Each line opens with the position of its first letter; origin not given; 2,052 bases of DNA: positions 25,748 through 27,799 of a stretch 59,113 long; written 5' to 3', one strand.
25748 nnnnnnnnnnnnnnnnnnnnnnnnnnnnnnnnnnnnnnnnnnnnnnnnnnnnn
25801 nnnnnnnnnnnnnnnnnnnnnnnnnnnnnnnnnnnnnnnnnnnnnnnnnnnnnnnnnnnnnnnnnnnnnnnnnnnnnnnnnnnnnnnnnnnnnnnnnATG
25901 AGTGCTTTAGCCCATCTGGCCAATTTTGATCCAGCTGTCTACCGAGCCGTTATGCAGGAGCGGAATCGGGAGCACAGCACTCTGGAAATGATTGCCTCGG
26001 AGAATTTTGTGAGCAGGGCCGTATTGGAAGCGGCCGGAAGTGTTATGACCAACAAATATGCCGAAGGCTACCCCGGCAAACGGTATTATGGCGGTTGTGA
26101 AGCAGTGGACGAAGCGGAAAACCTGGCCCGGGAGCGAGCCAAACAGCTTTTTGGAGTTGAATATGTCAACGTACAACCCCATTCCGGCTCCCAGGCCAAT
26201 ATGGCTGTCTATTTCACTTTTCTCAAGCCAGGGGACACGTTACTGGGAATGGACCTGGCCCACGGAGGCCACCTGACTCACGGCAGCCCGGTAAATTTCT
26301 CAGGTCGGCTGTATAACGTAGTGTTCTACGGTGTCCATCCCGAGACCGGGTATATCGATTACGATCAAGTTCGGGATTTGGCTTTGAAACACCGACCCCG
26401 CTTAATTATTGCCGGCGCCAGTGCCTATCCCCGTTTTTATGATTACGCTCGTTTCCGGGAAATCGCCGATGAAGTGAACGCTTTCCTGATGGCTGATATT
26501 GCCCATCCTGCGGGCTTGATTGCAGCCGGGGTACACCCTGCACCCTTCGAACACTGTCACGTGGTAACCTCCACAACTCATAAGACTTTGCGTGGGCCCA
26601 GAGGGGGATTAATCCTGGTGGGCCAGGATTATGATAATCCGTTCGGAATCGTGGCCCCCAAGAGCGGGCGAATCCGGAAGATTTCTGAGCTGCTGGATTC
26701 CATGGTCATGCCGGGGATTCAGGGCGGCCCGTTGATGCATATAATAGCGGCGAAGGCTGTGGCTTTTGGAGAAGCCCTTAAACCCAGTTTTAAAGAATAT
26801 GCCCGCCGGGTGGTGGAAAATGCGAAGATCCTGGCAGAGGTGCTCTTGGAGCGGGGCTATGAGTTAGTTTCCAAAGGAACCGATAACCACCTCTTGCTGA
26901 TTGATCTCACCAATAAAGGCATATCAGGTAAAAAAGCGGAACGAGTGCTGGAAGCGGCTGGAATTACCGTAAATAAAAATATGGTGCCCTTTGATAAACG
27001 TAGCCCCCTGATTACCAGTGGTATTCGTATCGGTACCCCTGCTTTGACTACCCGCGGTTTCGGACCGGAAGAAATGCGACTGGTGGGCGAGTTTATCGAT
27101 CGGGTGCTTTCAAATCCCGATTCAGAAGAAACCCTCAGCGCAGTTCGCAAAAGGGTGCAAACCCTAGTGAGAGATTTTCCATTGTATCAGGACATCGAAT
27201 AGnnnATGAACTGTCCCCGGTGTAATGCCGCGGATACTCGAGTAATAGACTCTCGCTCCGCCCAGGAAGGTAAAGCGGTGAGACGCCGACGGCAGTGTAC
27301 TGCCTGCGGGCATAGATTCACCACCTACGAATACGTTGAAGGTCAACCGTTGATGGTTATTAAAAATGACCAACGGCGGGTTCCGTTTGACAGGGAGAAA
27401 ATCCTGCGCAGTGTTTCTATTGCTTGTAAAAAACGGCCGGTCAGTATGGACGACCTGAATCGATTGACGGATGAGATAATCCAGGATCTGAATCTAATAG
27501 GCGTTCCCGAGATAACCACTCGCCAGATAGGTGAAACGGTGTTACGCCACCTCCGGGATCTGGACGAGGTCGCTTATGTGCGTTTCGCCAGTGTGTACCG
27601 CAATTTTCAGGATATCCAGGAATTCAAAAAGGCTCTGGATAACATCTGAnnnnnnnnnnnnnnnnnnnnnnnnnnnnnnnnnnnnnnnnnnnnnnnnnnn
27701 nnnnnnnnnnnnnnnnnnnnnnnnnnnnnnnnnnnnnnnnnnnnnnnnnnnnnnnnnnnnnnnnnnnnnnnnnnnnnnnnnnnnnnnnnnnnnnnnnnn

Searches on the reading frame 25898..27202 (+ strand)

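Call 34: search_protein_families(library=pfam, proteins=[window:25898-27202:+], max_evalue=0.00001)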
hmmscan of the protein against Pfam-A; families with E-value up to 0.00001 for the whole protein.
window:25898-27202:+ (434 aa): 1 family
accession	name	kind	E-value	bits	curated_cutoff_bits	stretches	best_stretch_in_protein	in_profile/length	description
PF00464.25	SHMT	-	4.4e-174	579.2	27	1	8-400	2-399/399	Serine hydroxymethyltransferase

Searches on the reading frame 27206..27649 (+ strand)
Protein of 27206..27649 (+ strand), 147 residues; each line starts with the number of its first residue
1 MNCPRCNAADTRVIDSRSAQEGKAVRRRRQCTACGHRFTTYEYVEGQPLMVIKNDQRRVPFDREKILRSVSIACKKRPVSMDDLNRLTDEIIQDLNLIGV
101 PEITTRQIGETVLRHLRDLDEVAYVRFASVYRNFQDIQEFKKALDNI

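Call 34: search_protein_families(library=pfam, proteins=[window:27206-27649:+], max_evalue=0.00001)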
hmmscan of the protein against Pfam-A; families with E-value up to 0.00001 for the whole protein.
window:27206-27649:+ (147 aa): 2 families
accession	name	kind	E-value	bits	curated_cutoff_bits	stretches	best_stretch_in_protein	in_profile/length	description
PF03477.21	ATP-cone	-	7.9e-24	84.5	25.8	1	50-136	2-87/88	ATP cone domain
PF22811.2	Zn_ribbon_NrdR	-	7.3e-21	74.3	27.2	1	1-42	1-42/42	Transcriptional repressor NrdR-like, N-terminal domain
